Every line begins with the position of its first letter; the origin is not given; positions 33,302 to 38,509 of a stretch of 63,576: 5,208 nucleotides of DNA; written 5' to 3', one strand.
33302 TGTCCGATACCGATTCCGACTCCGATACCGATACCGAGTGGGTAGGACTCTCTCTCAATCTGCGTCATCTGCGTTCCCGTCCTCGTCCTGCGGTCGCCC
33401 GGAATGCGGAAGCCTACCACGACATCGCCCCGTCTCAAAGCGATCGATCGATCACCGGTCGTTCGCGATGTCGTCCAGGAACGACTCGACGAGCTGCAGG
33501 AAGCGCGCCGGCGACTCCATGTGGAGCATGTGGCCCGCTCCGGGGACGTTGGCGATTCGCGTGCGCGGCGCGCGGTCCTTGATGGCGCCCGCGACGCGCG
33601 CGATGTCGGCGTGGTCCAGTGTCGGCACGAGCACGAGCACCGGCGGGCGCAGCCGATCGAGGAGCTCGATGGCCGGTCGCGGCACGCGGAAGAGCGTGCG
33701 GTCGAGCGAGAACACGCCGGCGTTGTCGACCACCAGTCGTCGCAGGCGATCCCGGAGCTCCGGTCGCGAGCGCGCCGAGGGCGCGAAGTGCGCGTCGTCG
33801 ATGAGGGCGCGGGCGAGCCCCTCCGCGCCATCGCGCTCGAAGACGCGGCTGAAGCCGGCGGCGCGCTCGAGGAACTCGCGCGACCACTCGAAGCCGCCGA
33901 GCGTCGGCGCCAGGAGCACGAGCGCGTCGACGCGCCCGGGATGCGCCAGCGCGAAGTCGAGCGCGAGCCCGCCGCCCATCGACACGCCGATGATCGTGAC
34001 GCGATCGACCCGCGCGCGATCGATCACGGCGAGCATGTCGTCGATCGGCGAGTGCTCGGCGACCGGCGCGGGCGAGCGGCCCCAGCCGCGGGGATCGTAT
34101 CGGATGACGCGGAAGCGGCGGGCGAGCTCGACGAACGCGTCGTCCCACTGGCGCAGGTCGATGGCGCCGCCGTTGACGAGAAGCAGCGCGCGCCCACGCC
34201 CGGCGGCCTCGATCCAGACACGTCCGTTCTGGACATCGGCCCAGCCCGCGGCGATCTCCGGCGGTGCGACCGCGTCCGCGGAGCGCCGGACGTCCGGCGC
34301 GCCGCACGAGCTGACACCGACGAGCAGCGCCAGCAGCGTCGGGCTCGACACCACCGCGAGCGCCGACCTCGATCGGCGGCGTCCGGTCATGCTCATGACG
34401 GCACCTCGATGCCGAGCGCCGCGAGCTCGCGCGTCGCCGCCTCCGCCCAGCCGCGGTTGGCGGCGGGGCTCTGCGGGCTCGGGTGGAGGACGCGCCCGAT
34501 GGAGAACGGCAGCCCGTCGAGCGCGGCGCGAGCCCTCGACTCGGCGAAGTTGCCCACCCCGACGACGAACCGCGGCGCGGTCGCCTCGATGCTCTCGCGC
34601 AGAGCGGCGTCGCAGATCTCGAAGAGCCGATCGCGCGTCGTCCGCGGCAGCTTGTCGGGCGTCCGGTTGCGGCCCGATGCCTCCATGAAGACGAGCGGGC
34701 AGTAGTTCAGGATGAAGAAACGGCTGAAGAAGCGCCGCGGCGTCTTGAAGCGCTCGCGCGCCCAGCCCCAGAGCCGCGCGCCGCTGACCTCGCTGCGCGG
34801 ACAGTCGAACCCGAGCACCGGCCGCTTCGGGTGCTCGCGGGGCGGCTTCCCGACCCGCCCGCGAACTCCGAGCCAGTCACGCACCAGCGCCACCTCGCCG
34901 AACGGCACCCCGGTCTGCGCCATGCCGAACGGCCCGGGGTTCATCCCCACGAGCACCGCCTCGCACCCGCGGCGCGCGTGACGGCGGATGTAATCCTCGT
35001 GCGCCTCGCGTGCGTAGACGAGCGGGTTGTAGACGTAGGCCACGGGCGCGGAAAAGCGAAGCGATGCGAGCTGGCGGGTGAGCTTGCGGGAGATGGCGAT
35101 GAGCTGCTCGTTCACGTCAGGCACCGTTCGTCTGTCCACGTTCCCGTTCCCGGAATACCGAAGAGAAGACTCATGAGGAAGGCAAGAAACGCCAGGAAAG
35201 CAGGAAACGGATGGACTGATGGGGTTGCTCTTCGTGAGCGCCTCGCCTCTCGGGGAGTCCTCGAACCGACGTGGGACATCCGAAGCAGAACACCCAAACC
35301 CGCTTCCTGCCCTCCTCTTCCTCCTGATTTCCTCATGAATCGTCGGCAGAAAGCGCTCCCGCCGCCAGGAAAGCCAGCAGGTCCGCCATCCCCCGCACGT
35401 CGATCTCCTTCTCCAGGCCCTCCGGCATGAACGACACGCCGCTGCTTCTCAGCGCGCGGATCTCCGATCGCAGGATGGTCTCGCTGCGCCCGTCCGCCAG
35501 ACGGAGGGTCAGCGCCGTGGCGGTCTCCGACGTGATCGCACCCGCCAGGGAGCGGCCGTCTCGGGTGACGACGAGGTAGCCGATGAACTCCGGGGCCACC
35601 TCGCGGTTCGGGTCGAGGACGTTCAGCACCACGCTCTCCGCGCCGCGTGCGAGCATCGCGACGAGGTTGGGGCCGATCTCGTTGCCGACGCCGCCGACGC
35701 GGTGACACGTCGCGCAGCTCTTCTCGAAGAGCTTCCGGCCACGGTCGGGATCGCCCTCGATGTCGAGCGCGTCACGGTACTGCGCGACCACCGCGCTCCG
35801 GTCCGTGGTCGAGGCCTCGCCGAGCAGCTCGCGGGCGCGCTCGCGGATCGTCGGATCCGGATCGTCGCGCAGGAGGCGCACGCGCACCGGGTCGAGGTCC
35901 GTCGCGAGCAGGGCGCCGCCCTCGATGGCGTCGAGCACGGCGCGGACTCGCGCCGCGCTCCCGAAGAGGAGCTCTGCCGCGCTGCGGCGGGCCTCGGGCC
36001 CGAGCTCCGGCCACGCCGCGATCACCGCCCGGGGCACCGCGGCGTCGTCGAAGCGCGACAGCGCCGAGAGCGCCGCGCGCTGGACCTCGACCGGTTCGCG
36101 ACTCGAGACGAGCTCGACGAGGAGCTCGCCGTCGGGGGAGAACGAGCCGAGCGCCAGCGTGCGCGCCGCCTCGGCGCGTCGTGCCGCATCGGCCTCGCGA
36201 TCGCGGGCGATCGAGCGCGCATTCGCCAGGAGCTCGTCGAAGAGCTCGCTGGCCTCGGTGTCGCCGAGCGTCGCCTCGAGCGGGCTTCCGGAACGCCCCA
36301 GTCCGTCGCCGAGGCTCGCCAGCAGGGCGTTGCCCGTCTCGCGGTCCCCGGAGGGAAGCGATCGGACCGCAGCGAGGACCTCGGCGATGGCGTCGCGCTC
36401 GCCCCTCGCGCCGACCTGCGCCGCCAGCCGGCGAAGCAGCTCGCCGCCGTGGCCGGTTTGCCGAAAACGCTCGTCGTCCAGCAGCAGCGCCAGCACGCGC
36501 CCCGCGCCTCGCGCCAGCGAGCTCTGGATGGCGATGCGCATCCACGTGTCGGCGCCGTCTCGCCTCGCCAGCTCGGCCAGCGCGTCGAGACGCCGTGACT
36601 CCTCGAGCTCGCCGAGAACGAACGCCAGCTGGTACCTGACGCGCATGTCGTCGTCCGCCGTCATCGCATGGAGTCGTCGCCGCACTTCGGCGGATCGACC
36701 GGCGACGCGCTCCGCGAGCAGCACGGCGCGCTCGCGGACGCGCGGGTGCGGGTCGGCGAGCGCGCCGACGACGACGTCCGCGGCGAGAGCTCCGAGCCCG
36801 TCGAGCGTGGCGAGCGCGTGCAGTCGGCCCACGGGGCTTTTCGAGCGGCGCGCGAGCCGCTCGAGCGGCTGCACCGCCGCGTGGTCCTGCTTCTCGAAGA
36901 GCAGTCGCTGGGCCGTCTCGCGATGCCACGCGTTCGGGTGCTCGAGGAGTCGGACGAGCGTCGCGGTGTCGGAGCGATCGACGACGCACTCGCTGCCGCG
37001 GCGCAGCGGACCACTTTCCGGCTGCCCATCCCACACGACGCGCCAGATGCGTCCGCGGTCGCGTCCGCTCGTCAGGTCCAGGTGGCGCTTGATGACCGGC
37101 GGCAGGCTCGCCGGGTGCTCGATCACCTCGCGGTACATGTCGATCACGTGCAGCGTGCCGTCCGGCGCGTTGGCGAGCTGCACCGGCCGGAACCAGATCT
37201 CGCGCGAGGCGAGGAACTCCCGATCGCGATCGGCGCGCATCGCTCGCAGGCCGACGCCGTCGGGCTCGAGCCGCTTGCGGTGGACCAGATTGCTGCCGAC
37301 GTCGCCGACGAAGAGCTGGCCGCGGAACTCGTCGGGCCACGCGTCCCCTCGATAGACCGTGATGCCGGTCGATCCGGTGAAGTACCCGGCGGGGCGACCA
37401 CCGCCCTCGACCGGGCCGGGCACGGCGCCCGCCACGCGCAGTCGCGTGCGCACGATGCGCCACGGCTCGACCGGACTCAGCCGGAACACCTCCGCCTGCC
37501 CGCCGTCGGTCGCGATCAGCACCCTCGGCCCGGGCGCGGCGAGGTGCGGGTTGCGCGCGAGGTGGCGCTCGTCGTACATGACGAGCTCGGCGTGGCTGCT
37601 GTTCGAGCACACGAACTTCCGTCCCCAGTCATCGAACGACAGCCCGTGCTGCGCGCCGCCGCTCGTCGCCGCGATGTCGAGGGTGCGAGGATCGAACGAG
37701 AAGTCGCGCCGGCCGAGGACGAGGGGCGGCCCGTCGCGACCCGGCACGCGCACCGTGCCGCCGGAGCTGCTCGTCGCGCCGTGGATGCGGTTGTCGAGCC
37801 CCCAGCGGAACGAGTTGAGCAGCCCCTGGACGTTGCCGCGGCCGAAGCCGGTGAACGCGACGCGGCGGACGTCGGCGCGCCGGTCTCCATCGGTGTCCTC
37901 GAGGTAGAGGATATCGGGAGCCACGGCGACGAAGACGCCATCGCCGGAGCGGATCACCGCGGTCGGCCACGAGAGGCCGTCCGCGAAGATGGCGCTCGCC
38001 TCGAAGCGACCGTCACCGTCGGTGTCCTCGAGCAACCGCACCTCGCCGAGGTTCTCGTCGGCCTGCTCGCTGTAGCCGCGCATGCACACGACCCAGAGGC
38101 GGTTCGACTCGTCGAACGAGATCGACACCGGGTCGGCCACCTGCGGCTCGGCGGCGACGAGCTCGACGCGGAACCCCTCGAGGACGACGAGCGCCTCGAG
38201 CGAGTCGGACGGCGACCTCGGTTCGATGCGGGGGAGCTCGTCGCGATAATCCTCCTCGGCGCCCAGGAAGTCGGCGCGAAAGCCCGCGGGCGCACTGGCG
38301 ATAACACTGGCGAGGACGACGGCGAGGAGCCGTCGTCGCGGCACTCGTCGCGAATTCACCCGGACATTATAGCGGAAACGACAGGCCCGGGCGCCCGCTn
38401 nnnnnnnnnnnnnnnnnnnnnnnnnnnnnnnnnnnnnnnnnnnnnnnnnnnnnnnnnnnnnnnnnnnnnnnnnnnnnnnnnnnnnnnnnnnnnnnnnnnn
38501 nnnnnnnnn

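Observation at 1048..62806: Modular mosaic repeat family built from 6-, 7-, 8- and 9-nt tandem units fills 13 intergenic regions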

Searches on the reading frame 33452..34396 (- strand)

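Call 37: search_protein_families(library=pfam, proteins=[window:33452-34396:-], max_evalue=0.01)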
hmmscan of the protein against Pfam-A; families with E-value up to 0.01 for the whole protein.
window:33452-34396:- (314 aa): 5 families
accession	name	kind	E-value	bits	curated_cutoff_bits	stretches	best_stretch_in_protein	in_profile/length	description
PF00561.26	Abhydrolase_1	-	3.9e-23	82.8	25.8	1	70-296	2-245/245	alpha/beta hydrolase fold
PF12697.13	Abhydrolase_6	-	4.6e-20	73.7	26.3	1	71-301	1-216/217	Alpha/beta hydrolase family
PF12146.15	Hydrolase_4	-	5.3e-13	49.3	27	1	70-295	6-238/239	Serine aminopeptidase, S33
PF03096.20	Ndr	-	5.2e-05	22.5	23.3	1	119-214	87-181/283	Ndr family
PF00756.26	Esterase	-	0.0086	16.3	22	0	132-165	116-149/251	Putative esterase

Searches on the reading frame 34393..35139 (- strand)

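Call 11: search_protein_families(library=pfam, proteins=[window:34393-35139:-])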
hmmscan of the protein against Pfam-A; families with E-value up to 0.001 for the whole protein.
window:34393-35139:- (248 aa): 1 family
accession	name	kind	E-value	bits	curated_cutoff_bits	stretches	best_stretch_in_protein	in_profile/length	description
PF03167.25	UDG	-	4.4e-09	37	24.3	1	61-225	10-123/141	Uracil DNA glycosylase superfamily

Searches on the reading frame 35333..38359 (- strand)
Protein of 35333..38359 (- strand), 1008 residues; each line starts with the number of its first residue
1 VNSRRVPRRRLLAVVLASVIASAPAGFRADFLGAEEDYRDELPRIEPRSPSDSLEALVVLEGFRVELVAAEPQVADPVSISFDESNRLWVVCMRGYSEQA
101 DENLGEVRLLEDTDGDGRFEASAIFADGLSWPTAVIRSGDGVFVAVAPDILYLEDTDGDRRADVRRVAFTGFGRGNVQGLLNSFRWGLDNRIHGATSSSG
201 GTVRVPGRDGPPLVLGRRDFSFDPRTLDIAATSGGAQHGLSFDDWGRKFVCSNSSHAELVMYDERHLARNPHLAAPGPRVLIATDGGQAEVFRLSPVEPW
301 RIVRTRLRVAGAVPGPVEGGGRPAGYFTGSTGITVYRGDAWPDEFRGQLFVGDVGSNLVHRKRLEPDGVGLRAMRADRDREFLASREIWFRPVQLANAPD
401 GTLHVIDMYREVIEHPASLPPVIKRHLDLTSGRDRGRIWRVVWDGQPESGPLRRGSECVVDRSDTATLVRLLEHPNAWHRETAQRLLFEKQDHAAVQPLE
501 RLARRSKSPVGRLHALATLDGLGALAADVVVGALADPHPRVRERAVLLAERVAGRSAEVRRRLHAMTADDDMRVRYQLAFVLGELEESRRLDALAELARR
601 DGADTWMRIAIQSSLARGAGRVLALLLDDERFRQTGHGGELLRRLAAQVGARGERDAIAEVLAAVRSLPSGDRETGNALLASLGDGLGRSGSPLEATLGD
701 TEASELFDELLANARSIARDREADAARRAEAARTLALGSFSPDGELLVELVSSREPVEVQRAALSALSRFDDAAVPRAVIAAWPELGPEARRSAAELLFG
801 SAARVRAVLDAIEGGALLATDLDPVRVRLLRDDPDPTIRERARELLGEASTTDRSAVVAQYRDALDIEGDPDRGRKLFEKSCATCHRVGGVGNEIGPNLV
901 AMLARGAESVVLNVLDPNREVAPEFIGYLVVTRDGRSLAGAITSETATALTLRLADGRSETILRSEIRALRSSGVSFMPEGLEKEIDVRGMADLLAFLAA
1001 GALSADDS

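Call 11: search_protein_families(library=pfam, proteins=[window:35333-38359:-])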
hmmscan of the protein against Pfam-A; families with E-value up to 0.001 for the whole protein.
window:35333-38359:- (1008 aa): 5 families
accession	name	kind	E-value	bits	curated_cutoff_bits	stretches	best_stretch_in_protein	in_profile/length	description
PF23500.1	DUF7133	-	1.6e-121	406.7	27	1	49-442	1-382/385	Domain of unknown function (DUF7133)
PF13646.12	HEAT_2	-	1.4e-09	38.5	27.7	1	533-615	7-87/88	HEAT repeats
PF02985.28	HEAT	-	1.6e-05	25.1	23.5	0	530-546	5-21/31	HEAT repeat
PF13442.11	Cytochrome_CBB3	-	4.6e-05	24.1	27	1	870-900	2-28/68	Cytochrome C oxidase, cbb3-type, subunit III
PF00034.26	Cytochrom_C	-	0.0001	24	21.3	1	872-901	2-32/90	Cytochrome c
